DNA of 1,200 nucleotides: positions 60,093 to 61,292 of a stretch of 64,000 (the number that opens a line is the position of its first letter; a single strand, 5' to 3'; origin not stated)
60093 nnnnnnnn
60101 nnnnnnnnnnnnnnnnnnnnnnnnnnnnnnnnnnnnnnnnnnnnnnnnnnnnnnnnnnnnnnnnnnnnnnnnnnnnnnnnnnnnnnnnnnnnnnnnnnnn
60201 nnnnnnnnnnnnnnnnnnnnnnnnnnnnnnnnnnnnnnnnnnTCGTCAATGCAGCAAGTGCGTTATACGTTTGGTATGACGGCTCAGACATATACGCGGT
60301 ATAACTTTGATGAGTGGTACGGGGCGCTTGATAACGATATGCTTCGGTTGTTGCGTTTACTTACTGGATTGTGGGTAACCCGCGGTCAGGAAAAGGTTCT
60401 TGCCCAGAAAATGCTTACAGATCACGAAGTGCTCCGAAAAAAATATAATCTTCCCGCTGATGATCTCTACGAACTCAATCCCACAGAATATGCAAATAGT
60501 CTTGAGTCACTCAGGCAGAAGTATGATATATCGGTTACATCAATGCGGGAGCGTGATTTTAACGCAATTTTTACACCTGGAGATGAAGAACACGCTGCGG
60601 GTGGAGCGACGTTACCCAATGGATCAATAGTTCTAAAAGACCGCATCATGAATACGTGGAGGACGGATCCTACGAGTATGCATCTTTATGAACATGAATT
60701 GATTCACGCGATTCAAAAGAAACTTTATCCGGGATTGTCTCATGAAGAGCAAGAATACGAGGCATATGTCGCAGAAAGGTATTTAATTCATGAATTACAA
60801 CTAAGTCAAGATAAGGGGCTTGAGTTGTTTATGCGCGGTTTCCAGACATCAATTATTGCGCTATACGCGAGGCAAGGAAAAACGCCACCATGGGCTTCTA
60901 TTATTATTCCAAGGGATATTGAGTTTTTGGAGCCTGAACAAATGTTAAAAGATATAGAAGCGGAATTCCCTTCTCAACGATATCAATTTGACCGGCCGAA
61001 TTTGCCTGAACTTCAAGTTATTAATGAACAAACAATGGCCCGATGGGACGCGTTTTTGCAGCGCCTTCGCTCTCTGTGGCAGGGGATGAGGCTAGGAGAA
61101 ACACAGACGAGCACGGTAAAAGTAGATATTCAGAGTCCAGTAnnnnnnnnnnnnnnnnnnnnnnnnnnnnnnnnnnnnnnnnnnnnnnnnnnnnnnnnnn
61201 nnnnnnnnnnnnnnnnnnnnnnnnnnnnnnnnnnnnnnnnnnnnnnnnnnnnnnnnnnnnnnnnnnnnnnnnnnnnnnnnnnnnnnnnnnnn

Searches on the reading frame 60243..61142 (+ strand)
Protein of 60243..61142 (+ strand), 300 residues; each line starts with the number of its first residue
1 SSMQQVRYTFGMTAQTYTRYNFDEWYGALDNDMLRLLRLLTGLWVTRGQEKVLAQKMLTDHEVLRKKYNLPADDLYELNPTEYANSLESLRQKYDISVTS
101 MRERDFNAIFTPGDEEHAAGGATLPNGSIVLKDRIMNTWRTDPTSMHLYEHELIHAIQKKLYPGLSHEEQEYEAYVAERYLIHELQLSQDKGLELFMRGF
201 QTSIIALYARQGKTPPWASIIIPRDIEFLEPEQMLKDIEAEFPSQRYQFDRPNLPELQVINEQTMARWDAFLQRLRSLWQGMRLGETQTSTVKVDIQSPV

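Call 6: search_protein_families(library=pfam, proteins=[window:60243-61142:+], max_evalue=10)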
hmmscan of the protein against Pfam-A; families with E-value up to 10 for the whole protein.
window:60243-61142:+ (300 aa): 1 family
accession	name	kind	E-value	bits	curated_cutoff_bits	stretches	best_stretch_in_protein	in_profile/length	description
PF21179.3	BldD-like_C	-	0.13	12.6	27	1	64-108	6-48/70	DNA-binding protein BldD-like, C-terminal domain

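Call 7: search_protein_families(library=ncbifam, proteins=[window:60243-61142:+], max_evalue=10)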
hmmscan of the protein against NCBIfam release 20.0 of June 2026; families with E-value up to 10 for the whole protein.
window:60243-61142:+ (300 aa): 2 families
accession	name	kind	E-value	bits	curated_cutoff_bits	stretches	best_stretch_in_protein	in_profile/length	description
TIGR02875.1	spore_0_A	equivalog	0.034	13.4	200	1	142-204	173-235/262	sporulation transcription factor Spo0A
NF038340.1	SAR2788_fam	subfamily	0.19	11.5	50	1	88-111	103-126/177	SAR2788 family putative toxin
